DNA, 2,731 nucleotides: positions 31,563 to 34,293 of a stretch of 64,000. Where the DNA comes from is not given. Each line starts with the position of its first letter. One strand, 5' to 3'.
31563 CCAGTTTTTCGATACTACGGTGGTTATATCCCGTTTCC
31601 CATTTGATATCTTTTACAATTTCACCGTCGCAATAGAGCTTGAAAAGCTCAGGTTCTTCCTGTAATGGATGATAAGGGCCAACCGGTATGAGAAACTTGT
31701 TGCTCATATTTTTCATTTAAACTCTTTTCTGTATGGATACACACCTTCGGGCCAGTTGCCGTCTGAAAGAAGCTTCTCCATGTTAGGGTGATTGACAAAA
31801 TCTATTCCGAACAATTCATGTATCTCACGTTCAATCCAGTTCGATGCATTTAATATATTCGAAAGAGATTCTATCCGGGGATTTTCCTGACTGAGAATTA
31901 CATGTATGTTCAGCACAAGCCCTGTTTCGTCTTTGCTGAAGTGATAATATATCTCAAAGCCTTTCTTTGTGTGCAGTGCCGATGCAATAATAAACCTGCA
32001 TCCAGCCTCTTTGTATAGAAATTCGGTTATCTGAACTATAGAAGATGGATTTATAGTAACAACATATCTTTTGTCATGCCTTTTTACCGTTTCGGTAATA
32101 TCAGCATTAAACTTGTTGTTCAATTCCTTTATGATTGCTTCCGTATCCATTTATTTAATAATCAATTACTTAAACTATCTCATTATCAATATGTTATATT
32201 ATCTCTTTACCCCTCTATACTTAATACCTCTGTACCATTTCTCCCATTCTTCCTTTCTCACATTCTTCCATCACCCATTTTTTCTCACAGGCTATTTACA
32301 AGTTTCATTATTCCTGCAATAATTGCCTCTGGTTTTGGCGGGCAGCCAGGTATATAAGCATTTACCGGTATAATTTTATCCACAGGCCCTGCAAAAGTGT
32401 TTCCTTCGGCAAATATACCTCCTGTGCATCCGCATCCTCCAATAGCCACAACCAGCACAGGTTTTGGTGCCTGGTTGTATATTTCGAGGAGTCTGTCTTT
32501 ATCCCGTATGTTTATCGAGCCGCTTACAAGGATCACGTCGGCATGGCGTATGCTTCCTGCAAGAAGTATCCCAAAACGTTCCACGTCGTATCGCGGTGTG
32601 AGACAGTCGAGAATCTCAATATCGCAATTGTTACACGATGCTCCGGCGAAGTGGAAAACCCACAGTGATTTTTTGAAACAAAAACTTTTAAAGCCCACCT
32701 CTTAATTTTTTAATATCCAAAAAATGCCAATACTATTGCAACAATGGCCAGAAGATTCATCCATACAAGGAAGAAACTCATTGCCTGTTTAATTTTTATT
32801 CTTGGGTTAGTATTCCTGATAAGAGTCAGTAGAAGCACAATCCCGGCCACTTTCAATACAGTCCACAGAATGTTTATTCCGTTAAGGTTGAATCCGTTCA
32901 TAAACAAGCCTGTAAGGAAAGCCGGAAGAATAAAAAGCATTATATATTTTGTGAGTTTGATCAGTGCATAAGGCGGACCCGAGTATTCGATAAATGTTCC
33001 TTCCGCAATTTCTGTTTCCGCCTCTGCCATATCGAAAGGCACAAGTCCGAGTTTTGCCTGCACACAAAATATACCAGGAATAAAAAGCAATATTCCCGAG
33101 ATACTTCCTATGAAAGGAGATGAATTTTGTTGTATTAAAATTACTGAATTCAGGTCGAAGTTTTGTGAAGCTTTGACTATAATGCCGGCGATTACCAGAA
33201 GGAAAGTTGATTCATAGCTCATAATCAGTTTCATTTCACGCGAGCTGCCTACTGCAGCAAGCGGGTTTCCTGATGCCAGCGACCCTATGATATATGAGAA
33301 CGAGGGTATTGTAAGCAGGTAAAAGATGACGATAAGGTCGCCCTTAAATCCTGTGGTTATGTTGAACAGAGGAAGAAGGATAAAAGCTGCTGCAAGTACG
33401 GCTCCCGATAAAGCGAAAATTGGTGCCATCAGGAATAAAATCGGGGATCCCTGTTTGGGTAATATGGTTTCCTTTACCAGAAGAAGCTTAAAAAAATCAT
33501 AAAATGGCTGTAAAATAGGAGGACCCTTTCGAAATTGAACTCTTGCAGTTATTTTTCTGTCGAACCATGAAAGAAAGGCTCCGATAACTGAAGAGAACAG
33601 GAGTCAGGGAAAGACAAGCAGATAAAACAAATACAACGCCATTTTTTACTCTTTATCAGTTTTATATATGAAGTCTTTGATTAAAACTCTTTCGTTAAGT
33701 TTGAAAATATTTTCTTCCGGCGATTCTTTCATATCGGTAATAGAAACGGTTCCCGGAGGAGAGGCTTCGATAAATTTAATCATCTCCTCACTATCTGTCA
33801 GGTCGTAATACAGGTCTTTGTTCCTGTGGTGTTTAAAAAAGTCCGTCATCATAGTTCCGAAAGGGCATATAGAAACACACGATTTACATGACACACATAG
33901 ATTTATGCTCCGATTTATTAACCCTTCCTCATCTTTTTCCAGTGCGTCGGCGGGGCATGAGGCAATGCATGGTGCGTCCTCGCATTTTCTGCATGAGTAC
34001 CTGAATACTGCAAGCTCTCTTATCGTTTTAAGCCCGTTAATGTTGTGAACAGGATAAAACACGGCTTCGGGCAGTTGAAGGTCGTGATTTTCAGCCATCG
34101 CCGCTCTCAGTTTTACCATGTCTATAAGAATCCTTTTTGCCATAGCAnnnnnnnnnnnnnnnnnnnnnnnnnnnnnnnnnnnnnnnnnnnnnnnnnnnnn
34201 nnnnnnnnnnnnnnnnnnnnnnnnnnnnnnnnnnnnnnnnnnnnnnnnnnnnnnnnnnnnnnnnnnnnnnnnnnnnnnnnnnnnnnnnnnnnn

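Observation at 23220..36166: Rex-boxed 19-gene operon joining a sulfhydrogenase beta/gamma-like NAD(P)H module to a group-4 [NiFe]-hydrogenase core and a complete Mrp antiporter module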

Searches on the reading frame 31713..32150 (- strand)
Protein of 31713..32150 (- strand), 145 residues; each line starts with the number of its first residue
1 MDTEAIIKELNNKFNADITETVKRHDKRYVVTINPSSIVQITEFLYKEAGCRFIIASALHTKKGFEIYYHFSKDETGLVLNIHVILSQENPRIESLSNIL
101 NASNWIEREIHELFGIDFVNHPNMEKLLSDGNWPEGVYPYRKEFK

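Call 8: search_protein_families(library=pfam, proteins=[window:31713-32150:-], max_evalue=0.01)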
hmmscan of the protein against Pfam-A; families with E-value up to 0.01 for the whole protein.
window:31713-32150:- (145 aa): 1 family
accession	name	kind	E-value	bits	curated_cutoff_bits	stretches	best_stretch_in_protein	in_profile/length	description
PF00329.25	Complex1_30kDa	-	7.9e-25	88.3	22.5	1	31-145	1-119/124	Respiratory-chain NADH dehydrogenase, 30 Kd subunit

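Call 11: search_protein_families(library=ncbifam, proteins=[window:31713-32150:-], max_evalue=0.001)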
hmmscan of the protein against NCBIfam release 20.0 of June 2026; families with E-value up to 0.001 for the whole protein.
window:31713-32150:- (145 aa): 16 families
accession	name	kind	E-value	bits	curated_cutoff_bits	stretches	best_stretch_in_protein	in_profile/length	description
NF040611.1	F420_dehyd_FpoC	exception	5.7e-24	84.8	220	1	1-144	1-146/158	F420H2 dehydrogenase subunit FpoC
NF004735.0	PRK06074.2-2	equivalog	2.3e-22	79.6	176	1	1-144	1-146/158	NADH-quinone oxidoreductase subunit C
TIGR01961.1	NuoC_fam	subfamily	1.1e-19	71.1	122.45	1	30-145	2-119/122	NADH (or F420H2) dehydrogenase, subunit C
NF006304.0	PRK08491.1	equivalog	1.3e-16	61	228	1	17-143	48-173/263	NADH-quinone oxidoreductase subunit C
NF004733.0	PRK06074.1-5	equivalog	5.7e-16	58.8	225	1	8-144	7-149/203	NADH-quinone oxidoreductase subunit C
NF004737.0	PRK06074.2-4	equivalog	8.4e-16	58.2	144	1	17-145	2-125/150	NADH-quinone oxidoreductase subunit C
NF008728.0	PRK11742.1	equivalog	2e-15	56.2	840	1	3-144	21-172/598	NADH-quinone oxidoreductase subunit C/D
NF005832.0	PRK07735.1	equivalog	2.8e-15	56.5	431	1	31-144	309-423/430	NADH-quinone oxidoreductase subunit C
NF004734.0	PRK06074.2-1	equivalog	9.9e-15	54.9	169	1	5-145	7-150/164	NADH-quinone oxidoreductase subunit C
NF009141.0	PRK12494.1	equivalog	5e-13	49.3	175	1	32-144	47-163/175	NAD(P)H-quinone oxidoreductase subunit J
NF009808.0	PRK13292.1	equivalog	5.2e-13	47.7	1156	1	6-144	227-373/791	NADH-quinone oxidoreductase subunit B/C/D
NF004730.0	PRK06074.1-1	equivalog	1.8e-10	41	193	1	78-144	91-156/200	NADH-quinone oxidoreductase subunit C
NF005856.0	PRK07785.1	equivalog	5e-10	39.6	224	1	7-144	81-222/246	NADH-quinone oxidoreductase subunit C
NF004731.0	PRK06074.1-3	equivalog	1.7e-09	37.8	303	1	2-144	2-145/207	NADH-quinone oxidoreductase subunit C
NF004732.0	PRK06074.1-4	equivalog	2.7e-07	30.6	376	1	86-144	138-195/250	NADH-quinone oxidoreductase subunit C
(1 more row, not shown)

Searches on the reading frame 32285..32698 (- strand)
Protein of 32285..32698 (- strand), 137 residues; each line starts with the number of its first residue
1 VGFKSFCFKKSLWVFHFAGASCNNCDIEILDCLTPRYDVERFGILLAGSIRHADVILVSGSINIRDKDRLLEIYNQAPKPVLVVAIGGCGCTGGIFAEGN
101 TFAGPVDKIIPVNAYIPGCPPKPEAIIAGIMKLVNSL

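Call 8: search_protein_families(library=pfam, proteins=[window:32285-32698:-], max_evalue=0.01)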
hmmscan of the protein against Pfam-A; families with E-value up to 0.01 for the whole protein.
window:32285-32698:- (137 aa): 1 family
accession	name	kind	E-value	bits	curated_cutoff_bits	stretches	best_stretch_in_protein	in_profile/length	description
PF01058.29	Oxidored_q6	-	7.4e-30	103.7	27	1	22-133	1-128/128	NADH ubiquinone oxidoreductase, 20 Kd subunit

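Call 11: search_protein_families(library=ncbifam, proteins=[window:32285-32698:-], max_evalue=0.001)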
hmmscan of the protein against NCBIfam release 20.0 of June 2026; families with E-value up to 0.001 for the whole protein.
window:32285-32698:- (137 aa): 16 families
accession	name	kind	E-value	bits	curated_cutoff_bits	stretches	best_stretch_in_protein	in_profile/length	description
NF005012.1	PRK06411.1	subfamily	3.2e-38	130.9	116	1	8-135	32-156/166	NADH-quinone oxidoreductase subunit NuoB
TIGR01957.1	nuoB_fam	subfamily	6.5e-35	120.2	142.7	1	7-135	14-140/145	NADH-quinone oxidoreductase subunit B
NF011388.0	PRK14813.1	equivalog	8.9e-31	107.2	294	1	10-134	28-150/189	NADH dehydrogenase subunit B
NF011393.0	PRK14818.1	equivalog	9.2e-31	106.7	255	1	9-134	30-152/173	NADH dehydrogenase subunit B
NF011395.0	PRK14820.1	equivalog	1.8e-30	106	263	1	9-134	32-154/180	NADH-quinone oxidoreductase subunit B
NF011391.0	PRK14816.1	equivalog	1e-29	103.5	283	1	9-134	51-174/196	NADH-quinone oxidoreductase subunit B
NF011394.0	PRK14819.1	equivalog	1.5e-29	103.3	312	1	8-134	29-153/264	NADH-quinone oxidoreductase subunit B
NF009808.0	PRK13292.1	equivalog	9.8e-29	99.8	1156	1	8-134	23-146/791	NADH-quinone oxidoreductase subunit B/C/D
NF011390.0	PRK14815.1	equivalog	1.8e-28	99.1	281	1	8-135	31-155/183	NADH dehydrogenase subunit B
NF011392.0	PRK14817.1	equivalog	8.9e-28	97.2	271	1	7-134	33-157/182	NADH-quinone oxidoreductase subunit B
NF011389.0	PRK14814.1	equivalog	7.2e-27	94.4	285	1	10-135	33-155/186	NADH dehydrogenase subunit B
TIGR03294.1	FrhG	equivalog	1.9e-12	47.4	245.5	1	48-135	46-142/228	coenzyme F420 hydrogenase subunit gamma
NF045875.1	F420_non_VhuG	exception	5.3e-08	32.5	450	0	105-135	135-165/286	F420-non-reducing hydrogenase subunit VhuG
TIGR00391.1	hydA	subfamily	2.3e-06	27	179.5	1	76-134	146-208/365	hydrogenase small subunit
NF007779.0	PRK10468.1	equivalog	7.4e-06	25.2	659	1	72-134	140-206/372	hydrogenase 2 small subunit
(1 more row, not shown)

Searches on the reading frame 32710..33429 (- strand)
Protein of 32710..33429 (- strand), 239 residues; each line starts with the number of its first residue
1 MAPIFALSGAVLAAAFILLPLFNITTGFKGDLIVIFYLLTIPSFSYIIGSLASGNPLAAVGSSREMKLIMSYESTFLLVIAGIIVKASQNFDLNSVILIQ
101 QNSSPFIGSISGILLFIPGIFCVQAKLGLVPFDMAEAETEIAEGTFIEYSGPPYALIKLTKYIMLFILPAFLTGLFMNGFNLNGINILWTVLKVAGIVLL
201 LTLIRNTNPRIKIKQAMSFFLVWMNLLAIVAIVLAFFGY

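Call 11: search_protein_families(library=ncbifam, proteins=[window:32710-33429:-], max_evalue=0.001)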
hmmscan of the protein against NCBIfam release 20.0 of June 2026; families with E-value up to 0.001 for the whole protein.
window:32710-33429:- (239 aa): 7 families
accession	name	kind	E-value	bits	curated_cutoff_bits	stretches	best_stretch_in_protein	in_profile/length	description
NF004741.0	PRK06076.1-2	equivalog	1.8e-30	106.3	305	1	2-236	95-330/337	NADH-quinone oxidoreductase subunit NuoH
NF004740.0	PRK06076.1-1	equivalog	6.6e-23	81.7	399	1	1-231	85-312/325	NADH-quinone oxidoreductase subunit NuoH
NF004745.0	PRK06076.1-6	equivalog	9.5e-18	64.5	450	1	2-229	87-321/341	NADH-quinone oxidoreductase subunit NuoH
NF040610.1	F420_dehyd_FpoH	exception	5.5e-14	52.2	475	1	34-235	121-330/339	F420H2 dehydrogenase subunit FpoH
NF004743.0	PRK06076.1-4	equivalog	9.2e-14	51.1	494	1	31-229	122-330/433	NADH-quinone oxidoreductase subunit NuoH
NF004742.0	PRK06076.1-3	equivalog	3.7e-12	46.1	531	1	2-235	96-345/356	NADH-quinone oxidoreductase subunit NuoH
NF004744.0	PRK06076.1-5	equivalog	3.1e-09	36.4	542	1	33-181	130-281/372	NADH-quinone oxidoreductase subunit NuoH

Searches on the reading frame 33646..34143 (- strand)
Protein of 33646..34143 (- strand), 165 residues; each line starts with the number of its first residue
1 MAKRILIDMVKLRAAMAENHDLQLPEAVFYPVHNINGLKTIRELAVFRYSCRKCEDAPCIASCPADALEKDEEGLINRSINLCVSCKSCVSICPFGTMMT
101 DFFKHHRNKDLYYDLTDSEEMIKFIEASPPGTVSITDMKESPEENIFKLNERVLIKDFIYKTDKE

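Call 8: search_protein_families(library=pfam, proteins=[window:33646-34143:-], max_evalue=0.01)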
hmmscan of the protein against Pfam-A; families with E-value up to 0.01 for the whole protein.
window:33646-34143:- (165 aa): 11 families
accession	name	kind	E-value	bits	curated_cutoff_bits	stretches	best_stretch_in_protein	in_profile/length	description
PF13247.11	Fer4_11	-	1.2e-08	35.5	26.2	1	46-101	5-62/100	4Fe-4S dicluster domain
PF13484.11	Fer4_16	-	6.2e-08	33.7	30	1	83-122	2-41/66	4Fe-4S double cluster binding domain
PF12838.12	Fer4_7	-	5.9e-07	30.3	27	2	51-96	2-51/52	4Fe-4S dicluster domain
PF13187.11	Fer4_9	-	4.1e-06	27.2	27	1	51-96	2-50/52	4Fe-4S dicluster domain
PF12837.12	Fer4_6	-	4.2e-06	26.9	25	1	79-96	5-22/24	4Fe-4S binding domain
PF25160.1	LdpA_Fe-S-bd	-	1.6e-05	25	27.6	1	56-98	6-43/49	LdpA Fe-S cluster-binding domain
PF13237.11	Fer4_10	-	2.9e-05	24.3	25.5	1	50-94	8-53/53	4Fe-4S dicluster domain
PF14697.11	Fer4_21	-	4.3e-05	24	35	1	50-95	7-53/59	4Fe-4S dicluster domain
PF13183.11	Fer4_8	-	4.7e-05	24.3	27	1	73-96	46-67/68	4Fe-4S dicluster domain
PF00037.32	Fer4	-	0.00032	20.8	21.1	1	82-96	7-21/24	4Fe-4S binding domain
PF12800.12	Fer4_4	-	0.00065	20.3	24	1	81-96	2-17/17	4Fe-4S binding domain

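Call 11: search_protein_families(library=ncbifam, proteins=[window:33646-34143:-], max_evalue=0.001)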
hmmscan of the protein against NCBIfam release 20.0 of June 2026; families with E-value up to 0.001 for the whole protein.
window:33646-34143:- (165 aa): 47 families (the best 25 are shown)
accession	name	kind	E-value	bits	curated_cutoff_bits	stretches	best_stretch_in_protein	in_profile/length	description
NF041715.1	arsenate_red_ArrB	equivalog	1.9e-15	57.1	450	1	50-145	56-145/233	arsenate respiratory reductase iron-sulfur subunit ArrB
NF009408.0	PRK12769.1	equivalog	4.4e-14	51.5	1003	1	49-100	54-104/659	formate-dependent uric acid utilization protein AegA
NF007658.0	PRK10330.1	equivalog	1.4e-13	50.7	260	1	29-99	40-105/181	electron transport protein HydN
TIGR02951.1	DMSO_dmsB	equivalog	2.5e-13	50.4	214.1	1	48-139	61-154/161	DMSO/selenate family reductase complex B subunit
NF038355.1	FDH3_beta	equivalog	4e-13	49.8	240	1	48-97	51-100/180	formate dehydrogenase FDH3 subunit beta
TIGR03149.1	cyt_nit_nrfC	equivalog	5.7e-13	48.7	377.6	1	44-151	87-197/225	cytochrome c nitrite reductase Fe-S protein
NF045797.1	DsrO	equivalog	9.5e-13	48.1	200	1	46-110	98-162/235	sulfate reduction electron transfer complex DsrMKJOP subunit DsrO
NF045766.1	PhenlGlyoxDHPadI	equivalog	5.9e-11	41.8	700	1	50-106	54-111/443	NADH-dependent phenylglyoxylate dehydrogenase subunit beta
NF008134.0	PRK10882.1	equivalog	1.9e-10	40.3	263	1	43-101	105-164/329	hydrogenase 2 operon protein HybA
NF009451.0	PRK12809.1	equivalog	3.3e-10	38.9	1154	1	44-98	49-102/639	formate-dependent uric acid utilization protein YgfT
NF041782.1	mnquin_red_QrcC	equivalog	2.8e-09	37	400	1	43-112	57-130/239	menaquinone reductase iron-sulfur cluster-binding subunit QrcC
TIGR04105.1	FeFe_hydrog_B1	subfamily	7.9e-09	34.7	450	1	56-100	163-207/462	monomeric [FeFe] hydrogenase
NF045715.1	sulf_resp_HmcB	equivalog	1.9e-08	33.8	420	1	42-97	97-153/307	sulfate respiration complex iron-sulfur protein HmcB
NF011569.0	PRK14993.1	equivalog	3.4e-08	33.2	416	1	37-99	87-148/244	tetrathionate reductase subunit TtrB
TIGR01582.1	FDH-beta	equivalog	7.1e-08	31.9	334.7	1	42-152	82-199/283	formate dehydrogenase subunit beta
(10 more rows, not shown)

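Call 38: search_solved_structures(query=window:33646-34143:-, max_evalue=0.0001)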
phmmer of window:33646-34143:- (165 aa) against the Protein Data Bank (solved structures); distinct sequences matched with E-value up to 0.0001: 19.
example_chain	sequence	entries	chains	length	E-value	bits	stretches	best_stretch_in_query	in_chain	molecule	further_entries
6cz7_B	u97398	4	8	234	8.8e-12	47.9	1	50-108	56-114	4Fe-4S ferredoxin, iron-sulfur binding domain protein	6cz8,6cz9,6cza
9mqx_E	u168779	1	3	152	4.8e-11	45.5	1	49-99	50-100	Fe-S-cluster-containing hydrogenase subunit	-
9vap_B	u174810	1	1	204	2.7e-09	39.8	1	48-97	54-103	4Fe-4S dicluster domain-containing protein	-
7qv7_B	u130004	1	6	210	7.3e-09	38.4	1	43-98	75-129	Hydrogen dependent carbon dioxide reductase subunit HycB4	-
7qv7_A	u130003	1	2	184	9.5e-09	38.1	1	46-102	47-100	Hydrogen dependent carbon dioxide reductase subunit HycB3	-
7koe_D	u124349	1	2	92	1.4e-08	37.5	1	51-102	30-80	Ferredoxin-like protein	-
9sw6_G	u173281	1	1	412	1.5e-08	37.4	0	50-105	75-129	Polyferredoxin protein MvhB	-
8k9e_B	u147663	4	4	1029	2e-08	37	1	48-106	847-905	Fe-S-cluster-containing hydrogenase components 1-like protein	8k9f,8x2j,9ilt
7z0s_B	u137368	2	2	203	3.1e-08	36.4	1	49-98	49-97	Formate hydrogenlyase subunit 2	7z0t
8c0z_C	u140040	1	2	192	3.8e-07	32.9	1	48-98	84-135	Iron-sulfur cluster-binding protein potential subunit of aldehyde oxidoreductase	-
6lod_B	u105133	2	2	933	4.3e-07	32.7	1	50-105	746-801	Fe-S-cluster-containing hydrogenase components 1-like protein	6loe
6btm_B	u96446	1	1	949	1.1e-06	31.4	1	49-118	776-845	Alternative Complex III subunit B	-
6cfw_N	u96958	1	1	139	4.6e-06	29.4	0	69-98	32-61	NADH-plastoquinone oxidoreductase subunit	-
8rvv_A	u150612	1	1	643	1.5e-05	27.7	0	51-105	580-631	H(2):CoB-CoM heterodisulfide,ferredoxin reductase subunit A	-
8rvu_a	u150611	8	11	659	1.7e-05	27.5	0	51-105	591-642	H(2):CoB-CoM heterodisulfide,ferredoxin reductase subunit A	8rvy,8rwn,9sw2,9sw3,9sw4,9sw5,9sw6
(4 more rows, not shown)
